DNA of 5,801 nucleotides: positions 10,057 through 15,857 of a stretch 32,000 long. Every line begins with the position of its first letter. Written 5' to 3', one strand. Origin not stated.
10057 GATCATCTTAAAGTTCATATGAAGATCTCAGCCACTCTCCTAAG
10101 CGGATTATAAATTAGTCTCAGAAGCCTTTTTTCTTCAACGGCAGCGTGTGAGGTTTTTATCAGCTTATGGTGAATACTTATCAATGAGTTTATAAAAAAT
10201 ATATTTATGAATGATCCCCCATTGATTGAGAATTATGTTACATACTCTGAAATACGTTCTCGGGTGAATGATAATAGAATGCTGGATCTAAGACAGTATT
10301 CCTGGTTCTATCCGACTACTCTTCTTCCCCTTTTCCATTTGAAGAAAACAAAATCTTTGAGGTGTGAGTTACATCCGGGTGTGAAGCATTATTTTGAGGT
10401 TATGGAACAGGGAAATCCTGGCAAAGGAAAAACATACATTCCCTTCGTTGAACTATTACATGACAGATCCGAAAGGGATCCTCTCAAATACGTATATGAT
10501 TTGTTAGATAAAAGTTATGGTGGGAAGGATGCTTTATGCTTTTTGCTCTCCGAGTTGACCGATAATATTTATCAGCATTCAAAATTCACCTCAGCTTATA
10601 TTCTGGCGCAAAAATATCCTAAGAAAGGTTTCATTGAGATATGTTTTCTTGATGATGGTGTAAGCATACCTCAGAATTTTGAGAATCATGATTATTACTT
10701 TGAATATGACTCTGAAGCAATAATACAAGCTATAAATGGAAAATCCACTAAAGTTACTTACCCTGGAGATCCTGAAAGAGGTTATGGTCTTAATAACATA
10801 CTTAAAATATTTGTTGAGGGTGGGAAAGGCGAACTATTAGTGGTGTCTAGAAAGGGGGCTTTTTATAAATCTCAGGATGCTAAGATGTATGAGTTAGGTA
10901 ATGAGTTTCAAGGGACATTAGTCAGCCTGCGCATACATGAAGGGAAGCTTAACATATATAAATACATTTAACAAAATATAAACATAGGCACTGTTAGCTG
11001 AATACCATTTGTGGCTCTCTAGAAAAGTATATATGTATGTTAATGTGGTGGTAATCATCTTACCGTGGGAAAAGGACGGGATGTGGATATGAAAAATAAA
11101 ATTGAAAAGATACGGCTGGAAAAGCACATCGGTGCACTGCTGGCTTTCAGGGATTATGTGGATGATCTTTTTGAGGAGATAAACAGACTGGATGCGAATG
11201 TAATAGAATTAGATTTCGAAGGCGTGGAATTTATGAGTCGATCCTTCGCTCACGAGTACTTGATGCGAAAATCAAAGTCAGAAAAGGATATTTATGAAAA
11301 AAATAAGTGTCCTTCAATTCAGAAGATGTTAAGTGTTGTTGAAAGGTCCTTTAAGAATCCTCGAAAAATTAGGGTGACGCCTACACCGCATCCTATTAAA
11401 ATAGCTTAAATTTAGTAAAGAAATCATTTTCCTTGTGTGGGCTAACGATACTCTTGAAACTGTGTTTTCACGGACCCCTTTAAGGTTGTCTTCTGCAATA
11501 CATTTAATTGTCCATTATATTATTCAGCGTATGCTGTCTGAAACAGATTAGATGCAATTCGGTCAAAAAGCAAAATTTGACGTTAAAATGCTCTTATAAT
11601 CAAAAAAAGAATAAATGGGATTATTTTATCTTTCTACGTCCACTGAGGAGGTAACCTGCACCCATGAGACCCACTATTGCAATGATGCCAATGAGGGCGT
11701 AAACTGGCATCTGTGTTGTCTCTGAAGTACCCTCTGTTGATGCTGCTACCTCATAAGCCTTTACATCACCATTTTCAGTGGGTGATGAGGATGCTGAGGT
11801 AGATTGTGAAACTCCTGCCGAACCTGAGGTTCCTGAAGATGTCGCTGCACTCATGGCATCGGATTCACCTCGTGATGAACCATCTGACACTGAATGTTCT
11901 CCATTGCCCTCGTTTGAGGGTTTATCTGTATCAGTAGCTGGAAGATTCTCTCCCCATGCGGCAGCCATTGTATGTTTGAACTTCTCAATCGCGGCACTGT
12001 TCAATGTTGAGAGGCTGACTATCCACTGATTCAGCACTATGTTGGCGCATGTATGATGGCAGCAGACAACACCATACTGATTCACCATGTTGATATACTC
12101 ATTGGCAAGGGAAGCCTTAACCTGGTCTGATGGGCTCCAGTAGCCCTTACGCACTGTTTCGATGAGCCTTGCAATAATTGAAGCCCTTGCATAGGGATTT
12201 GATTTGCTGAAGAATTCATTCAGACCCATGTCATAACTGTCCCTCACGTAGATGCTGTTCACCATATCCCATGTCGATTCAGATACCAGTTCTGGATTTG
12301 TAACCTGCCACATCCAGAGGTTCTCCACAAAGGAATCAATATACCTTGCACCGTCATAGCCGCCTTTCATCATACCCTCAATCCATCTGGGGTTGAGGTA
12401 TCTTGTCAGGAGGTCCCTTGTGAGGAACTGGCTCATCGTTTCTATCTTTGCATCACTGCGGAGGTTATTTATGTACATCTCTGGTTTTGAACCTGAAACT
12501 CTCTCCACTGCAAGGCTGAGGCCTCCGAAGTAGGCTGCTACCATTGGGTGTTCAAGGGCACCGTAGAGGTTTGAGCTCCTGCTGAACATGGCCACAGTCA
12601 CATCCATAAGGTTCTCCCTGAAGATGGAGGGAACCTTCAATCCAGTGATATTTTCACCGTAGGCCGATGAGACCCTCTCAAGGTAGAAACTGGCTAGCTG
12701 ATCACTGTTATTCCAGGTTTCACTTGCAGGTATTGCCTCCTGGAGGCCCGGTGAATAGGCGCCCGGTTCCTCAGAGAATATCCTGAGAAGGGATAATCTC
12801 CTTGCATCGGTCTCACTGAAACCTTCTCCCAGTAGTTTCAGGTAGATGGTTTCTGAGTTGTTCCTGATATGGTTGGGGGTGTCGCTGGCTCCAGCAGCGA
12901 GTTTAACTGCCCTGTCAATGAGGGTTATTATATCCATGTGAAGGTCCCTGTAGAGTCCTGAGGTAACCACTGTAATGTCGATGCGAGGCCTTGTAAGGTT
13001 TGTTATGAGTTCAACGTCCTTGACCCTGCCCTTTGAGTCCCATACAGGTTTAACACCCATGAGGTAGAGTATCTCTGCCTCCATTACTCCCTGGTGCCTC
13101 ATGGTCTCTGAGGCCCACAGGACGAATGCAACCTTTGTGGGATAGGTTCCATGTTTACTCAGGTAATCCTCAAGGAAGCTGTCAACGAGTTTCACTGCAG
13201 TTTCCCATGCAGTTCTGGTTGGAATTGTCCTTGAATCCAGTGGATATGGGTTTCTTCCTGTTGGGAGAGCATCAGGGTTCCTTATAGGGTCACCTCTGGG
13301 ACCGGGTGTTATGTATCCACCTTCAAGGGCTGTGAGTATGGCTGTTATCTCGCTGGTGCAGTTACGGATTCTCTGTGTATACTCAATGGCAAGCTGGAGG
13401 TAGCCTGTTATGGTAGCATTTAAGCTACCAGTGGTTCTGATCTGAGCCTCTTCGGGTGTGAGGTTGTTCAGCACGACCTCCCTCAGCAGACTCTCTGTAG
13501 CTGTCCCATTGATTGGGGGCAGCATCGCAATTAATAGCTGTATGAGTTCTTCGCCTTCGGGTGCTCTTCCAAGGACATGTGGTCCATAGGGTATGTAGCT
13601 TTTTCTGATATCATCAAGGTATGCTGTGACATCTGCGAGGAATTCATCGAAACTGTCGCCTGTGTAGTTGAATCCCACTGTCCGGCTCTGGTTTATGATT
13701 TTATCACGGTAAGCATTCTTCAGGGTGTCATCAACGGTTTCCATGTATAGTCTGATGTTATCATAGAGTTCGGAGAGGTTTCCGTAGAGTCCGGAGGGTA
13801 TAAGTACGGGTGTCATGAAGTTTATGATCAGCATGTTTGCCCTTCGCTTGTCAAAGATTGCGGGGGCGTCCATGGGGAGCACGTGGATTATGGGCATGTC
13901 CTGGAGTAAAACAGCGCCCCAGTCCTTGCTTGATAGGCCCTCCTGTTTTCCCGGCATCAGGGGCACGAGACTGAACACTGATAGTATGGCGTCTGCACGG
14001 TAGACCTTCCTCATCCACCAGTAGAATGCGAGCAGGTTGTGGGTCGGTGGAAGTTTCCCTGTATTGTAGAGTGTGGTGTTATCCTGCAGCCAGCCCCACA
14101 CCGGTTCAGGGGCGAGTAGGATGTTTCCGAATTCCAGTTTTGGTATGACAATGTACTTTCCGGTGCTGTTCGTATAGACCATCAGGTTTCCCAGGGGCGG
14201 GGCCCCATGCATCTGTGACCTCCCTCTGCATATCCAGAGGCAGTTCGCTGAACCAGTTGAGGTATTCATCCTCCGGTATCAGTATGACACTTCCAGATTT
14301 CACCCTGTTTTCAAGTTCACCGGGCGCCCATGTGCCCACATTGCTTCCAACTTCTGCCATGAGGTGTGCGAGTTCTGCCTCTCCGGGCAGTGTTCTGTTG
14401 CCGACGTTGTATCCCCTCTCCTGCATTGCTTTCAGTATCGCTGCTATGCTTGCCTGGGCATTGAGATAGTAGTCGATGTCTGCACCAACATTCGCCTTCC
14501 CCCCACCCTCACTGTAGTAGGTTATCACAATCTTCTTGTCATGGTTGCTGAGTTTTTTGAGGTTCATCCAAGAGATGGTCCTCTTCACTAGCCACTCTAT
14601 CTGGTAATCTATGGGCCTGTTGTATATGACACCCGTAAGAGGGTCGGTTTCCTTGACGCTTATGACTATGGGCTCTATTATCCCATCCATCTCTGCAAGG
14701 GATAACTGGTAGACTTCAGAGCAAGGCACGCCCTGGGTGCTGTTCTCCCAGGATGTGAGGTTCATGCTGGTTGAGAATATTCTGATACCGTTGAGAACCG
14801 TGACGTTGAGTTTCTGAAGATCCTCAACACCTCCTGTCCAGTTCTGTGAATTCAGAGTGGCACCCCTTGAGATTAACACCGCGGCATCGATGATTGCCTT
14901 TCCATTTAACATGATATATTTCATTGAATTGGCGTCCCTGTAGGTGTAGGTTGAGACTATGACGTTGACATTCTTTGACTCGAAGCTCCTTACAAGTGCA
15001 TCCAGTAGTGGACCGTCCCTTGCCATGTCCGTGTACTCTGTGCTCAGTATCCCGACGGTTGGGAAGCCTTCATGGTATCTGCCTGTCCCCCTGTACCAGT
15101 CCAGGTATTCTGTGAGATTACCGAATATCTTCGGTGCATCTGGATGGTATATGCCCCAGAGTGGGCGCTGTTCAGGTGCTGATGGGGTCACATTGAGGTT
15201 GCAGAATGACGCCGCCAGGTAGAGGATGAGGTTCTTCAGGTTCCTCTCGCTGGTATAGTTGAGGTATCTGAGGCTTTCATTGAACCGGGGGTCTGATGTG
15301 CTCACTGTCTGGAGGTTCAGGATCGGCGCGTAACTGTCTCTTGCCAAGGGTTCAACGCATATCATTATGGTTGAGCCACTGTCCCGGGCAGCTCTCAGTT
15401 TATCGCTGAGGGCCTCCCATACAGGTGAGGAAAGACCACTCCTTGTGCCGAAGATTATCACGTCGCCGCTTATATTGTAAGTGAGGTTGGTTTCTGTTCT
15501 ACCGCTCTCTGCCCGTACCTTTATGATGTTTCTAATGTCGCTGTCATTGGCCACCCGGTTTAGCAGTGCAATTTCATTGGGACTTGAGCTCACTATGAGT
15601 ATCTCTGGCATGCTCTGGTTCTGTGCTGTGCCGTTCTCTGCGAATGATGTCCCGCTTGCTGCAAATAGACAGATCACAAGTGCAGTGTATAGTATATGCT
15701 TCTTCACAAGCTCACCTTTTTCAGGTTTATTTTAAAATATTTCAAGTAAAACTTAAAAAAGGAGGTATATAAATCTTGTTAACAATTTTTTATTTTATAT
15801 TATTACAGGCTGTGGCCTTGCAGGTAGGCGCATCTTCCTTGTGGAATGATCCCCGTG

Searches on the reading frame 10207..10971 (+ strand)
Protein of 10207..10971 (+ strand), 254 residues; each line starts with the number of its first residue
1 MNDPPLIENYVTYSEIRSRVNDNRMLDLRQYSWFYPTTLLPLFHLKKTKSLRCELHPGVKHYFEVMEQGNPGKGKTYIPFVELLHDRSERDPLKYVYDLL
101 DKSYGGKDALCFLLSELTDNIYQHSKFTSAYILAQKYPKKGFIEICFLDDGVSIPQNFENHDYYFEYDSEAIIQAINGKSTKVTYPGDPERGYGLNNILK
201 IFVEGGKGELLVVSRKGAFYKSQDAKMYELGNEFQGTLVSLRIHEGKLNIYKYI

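Call 41: search_protein_families(library=pfam, proteins=[window:10207-10971:+], max_evalue=0.001)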
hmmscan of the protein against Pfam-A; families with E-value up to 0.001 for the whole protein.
window:10207-10971:+ (254 aa): 0 families

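Call 52: search_protein_families(library=padloc, proteins=[window:10207-10971:+], max_evalue=0.001)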
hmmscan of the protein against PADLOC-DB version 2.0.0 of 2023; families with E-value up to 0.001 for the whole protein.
window:10207-10971:+ (254 aa): 1 family
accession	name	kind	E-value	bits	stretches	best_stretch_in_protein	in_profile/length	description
PDLC04764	PDC-M65A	-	2.6e-05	21.3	0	126-225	250-349/398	-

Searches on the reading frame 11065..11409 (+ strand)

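Call 41: search_protein_families(library=pfam, proteins=[window:11065-11409:+], max_evalue=0.001)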
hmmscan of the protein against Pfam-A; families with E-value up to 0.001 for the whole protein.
window:11065-11409:+ (114 aa): 1 family
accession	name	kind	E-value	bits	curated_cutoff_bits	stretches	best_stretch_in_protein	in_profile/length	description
PF14213.11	DUF4325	-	9.7e-05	22.5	23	1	35-66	5-38/64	STAS-like domain of unknown function (DUF4325)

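Call 52: search_protein_families(library=padloc, proteins=[window:11065-11409:+], max_evalue=0.001)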
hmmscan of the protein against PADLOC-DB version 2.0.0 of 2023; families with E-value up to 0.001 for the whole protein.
window:11065-11409:+ (114 aa): 0 families

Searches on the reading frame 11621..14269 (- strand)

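Call 41: search_protein_families(library=pfam, proteins=[window:11621-14269:-], max_evalue=0.001)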
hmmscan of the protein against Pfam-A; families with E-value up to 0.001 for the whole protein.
window:11621-14269:- (882 aa): 1 family
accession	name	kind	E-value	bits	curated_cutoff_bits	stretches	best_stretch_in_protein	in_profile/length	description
PF02514.21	CobN-Mg_chel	-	1.4e-208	695.8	24.5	1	22-716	355-1088/1090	CobN/Magnesium Chelatase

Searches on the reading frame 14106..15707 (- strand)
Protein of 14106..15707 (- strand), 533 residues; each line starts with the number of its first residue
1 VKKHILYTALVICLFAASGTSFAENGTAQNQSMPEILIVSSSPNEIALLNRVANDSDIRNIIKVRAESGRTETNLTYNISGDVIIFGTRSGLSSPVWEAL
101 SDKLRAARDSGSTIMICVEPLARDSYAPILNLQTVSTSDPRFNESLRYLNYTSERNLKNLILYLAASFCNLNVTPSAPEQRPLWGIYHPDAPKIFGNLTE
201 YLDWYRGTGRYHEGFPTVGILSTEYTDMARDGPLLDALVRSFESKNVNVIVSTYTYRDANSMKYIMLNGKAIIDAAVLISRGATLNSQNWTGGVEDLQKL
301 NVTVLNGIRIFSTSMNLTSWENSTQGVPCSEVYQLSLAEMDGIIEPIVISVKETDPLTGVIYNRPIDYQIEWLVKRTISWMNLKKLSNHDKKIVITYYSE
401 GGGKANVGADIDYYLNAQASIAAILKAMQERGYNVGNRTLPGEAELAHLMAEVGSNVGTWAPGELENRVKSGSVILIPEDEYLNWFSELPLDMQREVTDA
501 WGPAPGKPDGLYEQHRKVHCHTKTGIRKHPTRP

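Call 41: search_protein_families(library=pfam, proteins=[window:14106-15707:-], max_evalue=0.001)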
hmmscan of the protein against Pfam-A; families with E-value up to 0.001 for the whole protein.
window:14106-15707:- (533 aa): 1 family
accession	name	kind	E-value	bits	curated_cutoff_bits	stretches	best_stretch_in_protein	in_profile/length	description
PF02514.21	CobN-Mg_chel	-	1.2e-74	252.3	24.5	1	147-510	2-361/1090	CobN/Magnesium Chelatase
